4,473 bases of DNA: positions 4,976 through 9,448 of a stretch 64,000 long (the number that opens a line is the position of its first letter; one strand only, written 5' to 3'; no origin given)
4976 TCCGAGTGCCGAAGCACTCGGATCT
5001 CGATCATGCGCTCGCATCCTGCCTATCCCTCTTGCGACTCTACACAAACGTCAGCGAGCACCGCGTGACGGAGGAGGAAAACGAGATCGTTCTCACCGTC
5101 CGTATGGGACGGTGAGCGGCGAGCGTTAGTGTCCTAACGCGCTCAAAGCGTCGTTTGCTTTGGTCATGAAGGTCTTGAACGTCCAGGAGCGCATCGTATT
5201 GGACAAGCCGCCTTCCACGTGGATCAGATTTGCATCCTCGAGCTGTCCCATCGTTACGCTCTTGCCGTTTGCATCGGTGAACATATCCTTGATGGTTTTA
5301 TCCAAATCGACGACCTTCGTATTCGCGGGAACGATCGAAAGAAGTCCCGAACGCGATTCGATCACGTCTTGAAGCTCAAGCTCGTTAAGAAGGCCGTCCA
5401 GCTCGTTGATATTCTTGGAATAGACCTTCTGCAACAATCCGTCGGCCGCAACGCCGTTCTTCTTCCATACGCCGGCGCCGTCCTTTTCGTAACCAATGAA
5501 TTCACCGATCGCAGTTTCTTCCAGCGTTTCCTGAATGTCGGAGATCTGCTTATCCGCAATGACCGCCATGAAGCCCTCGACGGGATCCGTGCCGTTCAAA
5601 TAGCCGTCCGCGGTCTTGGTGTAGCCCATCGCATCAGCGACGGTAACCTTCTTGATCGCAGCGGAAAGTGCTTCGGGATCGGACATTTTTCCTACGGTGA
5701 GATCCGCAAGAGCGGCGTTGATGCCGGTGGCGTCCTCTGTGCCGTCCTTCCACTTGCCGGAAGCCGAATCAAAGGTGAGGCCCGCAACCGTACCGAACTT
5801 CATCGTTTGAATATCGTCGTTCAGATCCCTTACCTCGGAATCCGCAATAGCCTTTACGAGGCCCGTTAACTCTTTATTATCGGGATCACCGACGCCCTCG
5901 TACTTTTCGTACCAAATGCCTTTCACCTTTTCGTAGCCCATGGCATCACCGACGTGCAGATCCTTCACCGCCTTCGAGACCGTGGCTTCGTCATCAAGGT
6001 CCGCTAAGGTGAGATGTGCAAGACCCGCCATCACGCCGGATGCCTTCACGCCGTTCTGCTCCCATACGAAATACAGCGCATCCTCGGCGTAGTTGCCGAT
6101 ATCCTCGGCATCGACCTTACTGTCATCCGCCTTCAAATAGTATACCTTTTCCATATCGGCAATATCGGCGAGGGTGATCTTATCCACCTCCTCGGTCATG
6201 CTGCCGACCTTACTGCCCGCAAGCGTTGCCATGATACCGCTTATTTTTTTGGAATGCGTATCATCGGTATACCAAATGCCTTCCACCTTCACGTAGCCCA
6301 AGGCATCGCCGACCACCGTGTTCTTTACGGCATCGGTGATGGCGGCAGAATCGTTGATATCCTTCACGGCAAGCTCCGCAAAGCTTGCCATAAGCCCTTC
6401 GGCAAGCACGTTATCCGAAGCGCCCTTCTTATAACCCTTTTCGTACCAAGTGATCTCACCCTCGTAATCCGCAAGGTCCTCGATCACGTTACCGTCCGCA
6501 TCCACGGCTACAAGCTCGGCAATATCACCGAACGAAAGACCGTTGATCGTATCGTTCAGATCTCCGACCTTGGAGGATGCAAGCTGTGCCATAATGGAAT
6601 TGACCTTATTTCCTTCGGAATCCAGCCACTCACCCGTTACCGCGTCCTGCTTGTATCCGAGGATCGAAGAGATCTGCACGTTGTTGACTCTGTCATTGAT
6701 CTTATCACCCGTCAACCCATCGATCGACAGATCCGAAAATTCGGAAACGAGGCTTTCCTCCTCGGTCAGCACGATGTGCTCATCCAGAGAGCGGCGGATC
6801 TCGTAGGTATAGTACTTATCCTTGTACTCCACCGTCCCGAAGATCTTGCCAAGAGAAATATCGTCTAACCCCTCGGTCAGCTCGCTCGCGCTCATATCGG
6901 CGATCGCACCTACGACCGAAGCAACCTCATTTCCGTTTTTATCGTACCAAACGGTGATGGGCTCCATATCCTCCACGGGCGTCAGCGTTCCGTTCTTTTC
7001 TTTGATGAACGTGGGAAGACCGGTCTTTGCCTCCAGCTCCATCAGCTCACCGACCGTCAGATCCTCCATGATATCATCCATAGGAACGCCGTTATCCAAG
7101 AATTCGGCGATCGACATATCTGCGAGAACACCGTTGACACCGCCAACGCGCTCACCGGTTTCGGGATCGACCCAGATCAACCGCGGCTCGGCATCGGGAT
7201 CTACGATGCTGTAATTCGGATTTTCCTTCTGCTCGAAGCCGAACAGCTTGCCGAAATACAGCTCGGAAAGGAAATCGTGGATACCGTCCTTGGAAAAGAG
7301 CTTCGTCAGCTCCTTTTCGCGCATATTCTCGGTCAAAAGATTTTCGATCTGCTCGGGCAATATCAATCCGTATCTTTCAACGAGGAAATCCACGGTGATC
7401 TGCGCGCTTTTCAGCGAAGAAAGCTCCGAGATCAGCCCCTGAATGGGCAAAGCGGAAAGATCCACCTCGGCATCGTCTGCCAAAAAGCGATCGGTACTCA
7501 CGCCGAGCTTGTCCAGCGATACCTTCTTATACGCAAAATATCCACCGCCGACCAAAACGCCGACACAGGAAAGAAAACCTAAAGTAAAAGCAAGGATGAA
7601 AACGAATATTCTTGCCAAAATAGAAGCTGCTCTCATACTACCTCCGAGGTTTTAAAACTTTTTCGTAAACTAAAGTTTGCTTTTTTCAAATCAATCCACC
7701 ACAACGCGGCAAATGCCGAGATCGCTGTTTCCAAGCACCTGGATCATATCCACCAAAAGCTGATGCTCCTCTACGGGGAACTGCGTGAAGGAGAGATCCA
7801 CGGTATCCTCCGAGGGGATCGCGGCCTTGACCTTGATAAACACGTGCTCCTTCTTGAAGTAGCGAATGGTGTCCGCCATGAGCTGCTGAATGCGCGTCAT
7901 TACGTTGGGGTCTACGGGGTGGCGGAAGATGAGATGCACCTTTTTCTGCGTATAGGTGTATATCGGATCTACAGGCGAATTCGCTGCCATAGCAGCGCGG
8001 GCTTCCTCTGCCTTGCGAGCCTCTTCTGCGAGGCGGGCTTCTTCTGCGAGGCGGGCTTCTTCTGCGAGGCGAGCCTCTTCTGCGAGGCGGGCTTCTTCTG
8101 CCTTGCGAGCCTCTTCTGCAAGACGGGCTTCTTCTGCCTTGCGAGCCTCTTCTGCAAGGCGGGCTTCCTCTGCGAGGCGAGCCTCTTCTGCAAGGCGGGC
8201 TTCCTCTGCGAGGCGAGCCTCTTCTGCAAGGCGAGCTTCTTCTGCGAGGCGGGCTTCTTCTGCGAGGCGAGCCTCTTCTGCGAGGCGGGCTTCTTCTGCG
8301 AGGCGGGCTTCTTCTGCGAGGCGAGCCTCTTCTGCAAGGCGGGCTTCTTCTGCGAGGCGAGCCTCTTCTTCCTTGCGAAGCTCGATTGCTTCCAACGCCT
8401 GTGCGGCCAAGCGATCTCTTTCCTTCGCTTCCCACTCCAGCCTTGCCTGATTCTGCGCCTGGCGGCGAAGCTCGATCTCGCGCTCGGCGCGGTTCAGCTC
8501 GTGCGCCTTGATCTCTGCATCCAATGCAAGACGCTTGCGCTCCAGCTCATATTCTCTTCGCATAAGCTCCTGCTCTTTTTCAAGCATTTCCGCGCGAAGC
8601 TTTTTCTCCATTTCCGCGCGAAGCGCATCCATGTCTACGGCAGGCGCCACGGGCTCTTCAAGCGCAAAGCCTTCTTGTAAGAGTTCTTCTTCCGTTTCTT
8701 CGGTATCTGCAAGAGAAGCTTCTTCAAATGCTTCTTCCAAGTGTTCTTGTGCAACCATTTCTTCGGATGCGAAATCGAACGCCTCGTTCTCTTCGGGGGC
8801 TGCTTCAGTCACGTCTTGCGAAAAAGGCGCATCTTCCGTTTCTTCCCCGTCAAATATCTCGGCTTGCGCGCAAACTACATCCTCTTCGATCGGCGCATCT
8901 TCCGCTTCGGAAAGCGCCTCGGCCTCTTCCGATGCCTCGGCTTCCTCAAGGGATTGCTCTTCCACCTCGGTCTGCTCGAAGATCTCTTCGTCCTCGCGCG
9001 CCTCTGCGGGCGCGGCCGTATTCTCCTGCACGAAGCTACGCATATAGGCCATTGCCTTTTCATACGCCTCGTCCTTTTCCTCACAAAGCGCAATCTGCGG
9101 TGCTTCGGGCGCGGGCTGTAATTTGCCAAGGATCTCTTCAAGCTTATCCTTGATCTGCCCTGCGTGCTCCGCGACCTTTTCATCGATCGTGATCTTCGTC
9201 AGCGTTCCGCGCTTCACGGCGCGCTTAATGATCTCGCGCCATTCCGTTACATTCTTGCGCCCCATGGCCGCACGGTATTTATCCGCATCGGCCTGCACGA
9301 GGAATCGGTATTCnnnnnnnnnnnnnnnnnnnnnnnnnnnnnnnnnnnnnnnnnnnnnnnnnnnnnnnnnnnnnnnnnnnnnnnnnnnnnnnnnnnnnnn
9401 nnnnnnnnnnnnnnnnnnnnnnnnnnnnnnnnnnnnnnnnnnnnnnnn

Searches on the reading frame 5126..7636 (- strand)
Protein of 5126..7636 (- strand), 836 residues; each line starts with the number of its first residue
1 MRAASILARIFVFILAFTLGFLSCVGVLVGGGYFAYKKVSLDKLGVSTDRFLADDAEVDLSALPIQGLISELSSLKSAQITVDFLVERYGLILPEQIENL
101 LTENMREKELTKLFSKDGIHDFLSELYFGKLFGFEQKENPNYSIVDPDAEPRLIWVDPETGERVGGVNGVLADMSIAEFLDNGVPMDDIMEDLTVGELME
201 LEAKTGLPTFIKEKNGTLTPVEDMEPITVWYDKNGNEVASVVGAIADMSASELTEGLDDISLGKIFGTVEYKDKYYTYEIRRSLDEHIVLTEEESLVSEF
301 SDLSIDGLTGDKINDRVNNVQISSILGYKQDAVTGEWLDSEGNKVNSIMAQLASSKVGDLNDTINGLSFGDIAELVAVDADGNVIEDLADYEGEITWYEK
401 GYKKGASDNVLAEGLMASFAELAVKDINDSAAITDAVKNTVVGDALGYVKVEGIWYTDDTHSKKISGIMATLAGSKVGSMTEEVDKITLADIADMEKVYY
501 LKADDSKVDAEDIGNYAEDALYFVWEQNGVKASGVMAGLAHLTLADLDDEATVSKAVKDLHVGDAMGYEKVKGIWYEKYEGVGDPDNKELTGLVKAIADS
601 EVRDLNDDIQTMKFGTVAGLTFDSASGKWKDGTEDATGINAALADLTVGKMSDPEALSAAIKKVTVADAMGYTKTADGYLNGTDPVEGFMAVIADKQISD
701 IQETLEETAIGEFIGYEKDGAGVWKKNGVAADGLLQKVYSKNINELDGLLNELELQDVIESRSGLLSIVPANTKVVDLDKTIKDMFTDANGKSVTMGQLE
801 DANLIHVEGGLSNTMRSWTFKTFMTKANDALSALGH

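Call 8: search_protein_families(library=ncbifam, proteins=[window:5126-7636:-])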
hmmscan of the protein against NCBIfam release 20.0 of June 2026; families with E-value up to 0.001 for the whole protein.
window:5126-7636:- (836 aa): 0 families

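Call 10: search_protein_families(library=pfam, proteins=[window:5126-7636:-])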
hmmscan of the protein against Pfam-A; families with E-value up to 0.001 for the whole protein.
window:5126-7636:- (836 aa): 0 families

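Call 18: find_encoding_contigs(protein=window:5126-7636:-, flank=10000, max_places=5)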
Protein window:5126-7636:- (836 aa): 2 contigs read that carry it; 2 places shown.
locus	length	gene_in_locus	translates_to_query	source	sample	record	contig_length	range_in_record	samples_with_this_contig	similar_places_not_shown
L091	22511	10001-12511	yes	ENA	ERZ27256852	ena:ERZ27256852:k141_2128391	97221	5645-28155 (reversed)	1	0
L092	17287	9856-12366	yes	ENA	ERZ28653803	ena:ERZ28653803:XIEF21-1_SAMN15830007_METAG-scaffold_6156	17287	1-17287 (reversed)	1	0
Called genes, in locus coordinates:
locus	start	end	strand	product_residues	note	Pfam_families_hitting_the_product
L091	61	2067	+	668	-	PF01926:MMR_HSR1, PF02421:FeoB_N, PF07670:Gate, PF07664:FeoB_C, PF07670:Gate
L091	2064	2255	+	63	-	-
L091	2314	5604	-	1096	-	PF21445:ADDB_N, PF12705:PDDEXK_1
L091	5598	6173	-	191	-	PF00486:Trans_reg_C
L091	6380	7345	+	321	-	PF01081:Aldolase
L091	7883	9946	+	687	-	-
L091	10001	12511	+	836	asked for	-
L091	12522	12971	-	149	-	PF17762:HTH_ParB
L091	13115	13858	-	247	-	PF02527:GidB, PF13847:Methyltransf_31, PF08241:Methyltransf_11 (weak), PF13649:Methyltransf_25 (weak)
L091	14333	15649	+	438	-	PF00162:PGK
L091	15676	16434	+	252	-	PF00121:TIM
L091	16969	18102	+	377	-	PF00005:ABC_tran, PF02463:SMC_N (faint), PF13304:AAA_21 (faint), PF17912:OB_MalK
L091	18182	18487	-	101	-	PF04026:SpoVG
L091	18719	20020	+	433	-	PF01225:Mur_ligase, PF08245:Mur_ligase_M, PF02875:Mur_ligase_C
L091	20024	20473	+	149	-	PF04463:2-thiour_desulf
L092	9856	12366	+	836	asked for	-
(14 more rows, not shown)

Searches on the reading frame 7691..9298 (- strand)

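Call 8: search_protein_families(library=ncbifam, proteins=[window:7691-9298:-])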
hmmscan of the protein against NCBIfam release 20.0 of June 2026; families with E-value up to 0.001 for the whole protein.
window:7691-9298:- (535 aa): 1 family
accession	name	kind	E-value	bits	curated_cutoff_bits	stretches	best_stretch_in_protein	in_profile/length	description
NF040481.1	YdcK_fam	equivalog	0.00017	20.6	350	0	317-384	70-135/326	YdcK family protein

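Call 10: search_protein_families(library=pfam, proteins=[window:7691-9298:-])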
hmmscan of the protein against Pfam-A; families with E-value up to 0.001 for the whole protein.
window:7691-9298:- (535 aa): 1 family
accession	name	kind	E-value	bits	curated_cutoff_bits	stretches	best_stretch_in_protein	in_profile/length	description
PF05403.16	Plasmodium_HRP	-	2.5e-06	27.9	45.8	1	315-434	48-169/218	Plasmodium histidine-rich protein (HRPII/III)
